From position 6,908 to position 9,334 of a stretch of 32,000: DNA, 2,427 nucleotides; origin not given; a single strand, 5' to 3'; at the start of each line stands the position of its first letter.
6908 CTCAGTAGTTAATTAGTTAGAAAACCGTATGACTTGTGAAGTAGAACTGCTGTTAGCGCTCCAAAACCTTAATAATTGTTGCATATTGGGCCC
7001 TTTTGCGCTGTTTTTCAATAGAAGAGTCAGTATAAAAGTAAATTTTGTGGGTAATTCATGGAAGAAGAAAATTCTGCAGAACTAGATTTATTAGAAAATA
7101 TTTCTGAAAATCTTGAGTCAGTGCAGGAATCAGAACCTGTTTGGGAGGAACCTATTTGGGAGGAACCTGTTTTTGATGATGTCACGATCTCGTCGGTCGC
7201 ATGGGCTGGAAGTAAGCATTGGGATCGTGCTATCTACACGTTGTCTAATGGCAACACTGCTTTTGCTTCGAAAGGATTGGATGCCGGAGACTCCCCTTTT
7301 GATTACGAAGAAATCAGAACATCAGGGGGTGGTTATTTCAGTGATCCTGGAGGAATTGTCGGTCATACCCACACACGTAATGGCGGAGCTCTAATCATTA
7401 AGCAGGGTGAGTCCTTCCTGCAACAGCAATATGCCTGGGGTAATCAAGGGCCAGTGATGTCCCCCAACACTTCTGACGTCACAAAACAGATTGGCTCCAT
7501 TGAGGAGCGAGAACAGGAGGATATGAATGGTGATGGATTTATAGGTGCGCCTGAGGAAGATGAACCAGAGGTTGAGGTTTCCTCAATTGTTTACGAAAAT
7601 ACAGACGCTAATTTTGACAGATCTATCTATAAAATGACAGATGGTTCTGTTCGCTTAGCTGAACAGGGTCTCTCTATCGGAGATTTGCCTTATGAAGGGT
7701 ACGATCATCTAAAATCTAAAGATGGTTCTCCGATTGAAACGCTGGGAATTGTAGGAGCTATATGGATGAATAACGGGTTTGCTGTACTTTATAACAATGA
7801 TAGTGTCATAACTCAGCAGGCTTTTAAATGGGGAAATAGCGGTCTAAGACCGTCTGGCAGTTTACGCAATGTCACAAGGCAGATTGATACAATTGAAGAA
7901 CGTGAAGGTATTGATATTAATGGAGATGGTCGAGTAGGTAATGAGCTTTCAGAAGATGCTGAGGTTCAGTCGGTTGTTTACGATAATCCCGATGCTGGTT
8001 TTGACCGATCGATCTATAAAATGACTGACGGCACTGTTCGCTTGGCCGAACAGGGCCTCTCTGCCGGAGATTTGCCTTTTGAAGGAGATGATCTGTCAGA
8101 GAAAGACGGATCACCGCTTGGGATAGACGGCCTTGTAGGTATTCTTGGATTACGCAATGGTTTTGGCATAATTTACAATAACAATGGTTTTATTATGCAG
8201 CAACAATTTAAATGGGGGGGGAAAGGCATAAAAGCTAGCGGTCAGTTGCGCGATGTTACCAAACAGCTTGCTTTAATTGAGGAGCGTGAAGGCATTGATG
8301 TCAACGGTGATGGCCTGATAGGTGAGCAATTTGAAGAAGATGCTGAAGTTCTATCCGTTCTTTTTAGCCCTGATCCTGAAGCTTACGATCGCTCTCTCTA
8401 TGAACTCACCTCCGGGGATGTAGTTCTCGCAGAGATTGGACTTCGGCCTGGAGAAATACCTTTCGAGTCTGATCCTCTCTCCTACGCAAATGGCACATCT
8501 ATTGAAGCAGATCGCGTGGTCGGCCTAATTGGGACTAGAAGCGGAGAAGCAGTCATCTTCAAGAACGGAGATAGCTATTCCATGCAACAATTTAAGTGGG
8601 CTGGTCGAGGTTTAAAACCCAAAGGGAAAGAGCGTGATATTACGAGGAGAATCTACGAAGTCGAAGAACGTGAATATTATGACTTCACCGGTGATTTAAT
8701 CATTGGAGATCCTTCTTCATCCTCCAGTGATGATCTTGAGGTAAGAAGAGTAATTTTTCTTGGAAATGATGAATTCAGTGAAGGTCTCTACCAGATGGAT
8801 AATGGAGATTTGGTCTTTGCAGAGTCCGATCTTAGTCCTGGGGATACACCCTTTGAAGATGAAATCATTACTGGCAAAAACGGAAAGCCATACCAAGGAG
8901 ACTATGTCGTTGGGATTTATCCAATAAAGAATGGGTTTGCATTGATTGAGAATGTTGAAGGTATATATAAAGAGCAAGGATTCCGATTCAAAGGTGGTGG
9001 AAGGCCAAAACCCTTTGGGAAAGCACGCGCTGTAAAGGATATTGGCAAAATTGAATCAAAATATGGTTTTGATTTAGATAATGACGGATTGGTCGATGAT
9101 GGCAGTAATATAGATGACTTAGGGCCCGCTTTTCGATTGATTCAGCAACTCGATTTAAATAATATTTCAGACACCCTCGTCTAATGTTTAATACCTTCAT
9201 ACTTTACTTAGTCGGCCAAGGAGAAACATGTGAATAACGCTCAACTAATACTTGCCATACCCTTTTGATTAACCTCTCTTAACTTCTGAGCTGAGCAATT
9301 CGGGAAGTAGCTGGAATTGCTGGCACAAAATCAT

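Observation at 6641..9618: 3-kb low-GC island inserted into the 3' end of mnmE, bounded by a perfect 13-bp direct repeat that duplicates the MnmE C-terminus and stop, with no recombinase aboard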

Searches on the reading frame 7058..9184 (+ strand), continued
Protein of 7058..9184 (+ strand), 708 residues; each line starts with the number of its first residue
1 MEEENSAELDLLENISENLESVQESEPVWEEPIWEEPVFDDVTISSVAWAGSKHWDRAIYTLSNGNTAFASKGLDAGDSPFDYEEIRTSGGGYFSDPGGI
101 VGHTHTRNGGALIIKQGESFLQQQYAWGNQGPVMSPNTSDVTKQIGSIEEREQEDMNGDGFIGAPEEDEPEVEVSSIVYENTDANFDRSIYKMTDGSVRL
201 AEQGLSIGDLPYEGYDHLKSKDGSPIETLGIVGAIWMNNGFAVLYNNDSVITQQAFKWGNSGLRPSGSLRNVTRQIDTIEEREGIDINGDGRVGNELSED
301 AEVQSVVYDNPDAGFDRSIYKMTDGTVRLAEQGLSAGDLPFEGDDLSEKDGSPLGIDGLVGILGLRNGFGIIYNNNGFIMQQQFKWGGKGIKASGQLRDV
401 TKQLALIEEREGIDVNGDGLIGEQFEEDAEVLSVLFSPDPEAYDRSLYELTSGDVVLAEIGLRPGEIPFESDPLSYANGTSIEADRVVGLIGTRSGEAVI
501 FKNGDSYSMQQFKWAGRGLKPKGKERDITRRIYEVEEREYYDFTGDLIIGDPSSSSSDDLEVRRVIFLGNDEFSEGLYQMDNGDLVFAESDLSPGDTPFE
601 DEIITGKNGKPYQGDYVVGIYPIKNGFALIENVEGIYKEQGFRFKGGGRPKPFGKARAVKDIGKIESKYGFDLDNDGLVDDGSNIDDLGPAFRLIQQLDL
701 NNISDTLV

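Call 76: fold_search(model_id=the predicted structure, library=pdb)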
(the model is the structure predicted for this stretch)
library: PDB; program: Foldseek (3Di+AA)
matches with E <= 10: 912; with E <= 0.001: 163
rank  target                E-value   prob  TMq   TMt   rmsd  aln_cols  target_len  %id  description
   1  8glv_Cq               2.5e-08  1.00  0.09  0.07  37.5       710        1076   12  96-nm repeat unit of doublet microtubules from Chlamydomonas reinhardtii flagella (released 2023-05-31)
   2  7d4i_BE               6.0e-08  1.00  0.11  0.09  28.7       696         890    9  Cryo-EM structure of 90S small ribosomal precursors complex with the DEAH-box RNA helicase Dhr1 (State F) (released 2021-10-06)
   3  8j07_i9               2.0e-07  0.98  0.08  0.05  37.2       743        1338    9  96nm repeat of human respiratory doublet microtubule and associated axonemal complexes (released 2023-07-26)
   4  8g46_A                2.6e-07  0.97  0.09  0.08  36.7       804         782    8  Cryo-EM structure of DDB1deltaB-DDA1-DCAF16-BRD4(BD2)-MMH2 (released 2023-03-08)
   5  9fqr_H8               3.0e-07  0.97  0.09  0.05  36.7       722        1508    9  96-nm repeat of axonemal doublet microtubules from bovine sperm (released 2025-03-26)
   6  6ud7_B                3.5e-07  0.99  0.09  0.08  39.1       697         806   10  Crystal structure of full-length human DCAF15-DDB1(deltaBPB)-DDA1-RBM39 in complex with indisulam (released 2019-12-18)
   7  9oty_A                3.6e-07  0.99  0.10  0.09  36.4       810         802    9  DDB1-CRBN with CK1 alpha, SB-405483, and DEG-47: composite map and model submission (released 2025-11-19)
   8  9d0w_A                3.8e-07  0.99  0.10  0.09  36.6       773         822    8  Cryo-EM structure of CDK2/CyclinE1 in complex with CRBN/DDB1 and Cpd 4 (released 2025-04-16)
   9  9hpi_A                4.2e-07  0.98  0.10  0.09  36.5       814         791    9  Cryo-EM structure of DDB1dB-CRBN-MRT-0031619, conformation 1 (released 2025-12-03)
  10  7ung_e                4.8e-07  0.99  0.09  0.10  38.3       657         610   10  48-nm repeat of the human respiratory doublet microtubule (released 2022-10-05)
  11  8u15_B                4.8e-07  0.97  0.08  0.08  37.2       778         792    8  The ternary complex structure of DDB1-CRBN-SALL4(ZF1,2)-short bound to CC-220 (released 2023-12-27)
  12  6xk9_Y                5.3e-07  0.97  0.10  0.07  34.8       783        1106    8  Cereblon in complex with DDB1, CC-90009, and GSPT1 (released 2020-12-02)
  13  6uml_A                5.5e-07  0.99  0.10  0.07  33.0       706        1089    8  Structural Basis for Thalidomide Teratogenicity Revealed by the Cereblon-DDB1-SALL4-Pomalidomide Complex (released 2020-04-15)
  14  9dqd_B                5.8e-07  0.97  0.09  0.08  38.8       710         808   10  cryo-EM structure of human Cereblon/DDB1 in complex with a non-traditional CRBN binder (released 2024-12-25)
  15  8ptx_A                6.1e-07  0.99  0.10  0.06  31.6       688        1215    8  Cryo-EM structure of human Elp123 in complex with tRNA, acetyl-CoA, 5'-deoxyadenosine and methionine (released 2024-04-17)
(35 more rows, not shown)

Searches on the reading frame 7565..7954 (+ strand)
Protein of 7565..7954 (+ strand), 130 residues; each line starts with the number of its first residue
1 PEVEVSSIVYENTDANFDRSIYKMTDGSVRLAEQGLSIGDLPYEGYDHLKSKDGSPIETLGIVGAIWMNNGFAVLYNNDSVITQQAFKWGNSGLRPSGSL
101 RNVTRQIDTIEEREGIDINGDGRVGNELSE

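Call 102: predict_structure(alignment_id=A3)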
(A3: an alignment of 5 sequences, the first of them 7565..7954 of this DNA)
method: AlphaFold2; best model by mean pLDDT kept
length: 130 residues; sequences in the alignment: 5
mean_pLDDT: 84.3   pTM: 0.76
mean pLDDT of the five models: 84.3, 80.1, 78.6, 44.3, 43.9
residues with pLDDT >= 90: 35; 70-90: 84; 50-70: 9; < 50: 2
segments of 3 or more residues with pLDDT < 50: none
pLDDT, mean of each block of 10 residues (from residue 1): 86 78 90 90 77 83 88 90 90 84 89 83 67
secondary structure, 60 per line:
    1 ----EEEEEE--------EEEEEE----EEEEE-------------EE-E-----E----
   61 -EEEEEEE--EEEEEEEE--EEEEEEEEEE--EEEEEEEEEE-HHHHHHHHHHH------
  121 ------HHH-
elements in order: E5-10 E19-24 E29-33 E62-68 E71-78 E81-90 E93-102 H104-114

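Call 106: fold_search(model_id=the predicted structure, library=pdb)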
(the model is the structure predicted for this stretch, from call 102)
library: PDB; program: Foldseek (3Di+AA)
matches with E <= 10: 493; with E <= 0.001: 0
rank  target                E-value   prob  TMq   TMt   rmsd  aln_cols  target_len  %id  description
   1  7qp6_1                5.3e-02  0.94  0.37  0.14   6.9       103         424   16  Structure of the human 48S initiation complex in open state (h48S AUG open) (released 2022-05-11)
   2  2z4h_A                6.3e-02  0.08  0.13  0.10  25.9       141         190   12  Crystal structure of the Cpx pathway activator NlpE from Escherichia coli (released 2007-09-04)
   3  4hhq                  7.8e-02  0.77  0.34  0.18   7.8       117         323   14  Serum paraoxonase-1 by directed evolution with the H115Q and H134Q mutations (released 2013-03-27)
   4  6g82                  8.2e-02  0.82  0.37  0.18   7.7       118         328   11  Serum paraoxonase-1 by directed evolution with the L69S/H115W/F222S mutations (released 2019-03-20)
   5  9g33_UQ               8.2e-02  0.47  0.27  0.07   8.9       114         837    7  Stalled 90S - Utp23-Krr1-deltaC3 (released 2025-06-18)
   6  2z4i_A                9.6e-02  0.08  0.13  0.10  26.1       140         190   11  Crystal structure of the Cpx pathway activator NlpE from Escherichia coli (released 2007-09-04)
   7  6skl_F                1.7e-01  0.75  0.30  0.12   7.3       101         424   16  Cryo-EM structure of the CMG Fork Protection Complex at a replication fork - Conformation 1 (released 2020-05-06)
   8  4q1u                  2.4e-01  0.54  0.34  0.17   8.1       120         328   13  Serum paraoxonase-1 by directed evolution with the K192Q mutation (released 2015-02-18)
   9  7d4i_AG               2.4e-01  0.35  0.29  0.07   8.7       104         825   10  Cryo-EM structure of 90S small ribosomal precursors complex with the DEAH-box RNA helicase Dhr1 (State F) (released 2021-10-06)
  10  9s6b_D                2.4e-01  0.18  0.22  0.07  10.6       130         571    8  Aeropyrum pernix acylaminoacyl peptidase co-crystallized with meropenem. (released 2025-10-22)
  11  6skl_H                3.0e-01  0.66  0.30  0.12   6.9        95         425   15  Cryo-EM structure of the CMG Fork Protection Complex at a replication fork - Conformation 1 (released 2020-05-06)
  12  6h0a                  3.0e-01  0.51  0.36  0.18   7.7       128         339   11  Serum paraoxonase-1 by directed evolution with the L69G/H115W/H134R/F222S/T332S mutations (released 2019-07-17)
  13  5k1h_B                3.3e-01  0.60  0.38  0.11   6.6       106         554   17  eIF3b relocated to the intersubunit face to interact with eIF1 and below the eIF2 ternary-complex. from the structure  (released 2016-07-13)
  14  5a5u_B                3.3e-01  0.47  0.32  0.09   7.5       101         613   15  Structure of mammalian eIF3 in the context of the 43S preinitiation complex (released 2015-09-09)
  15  4c8s_A                3.5e-01  0.60  0.30  0.12   6.6        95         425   16  Crystal structure of the C-terminal region of yeast Ctf4 (released 2014-04-30)
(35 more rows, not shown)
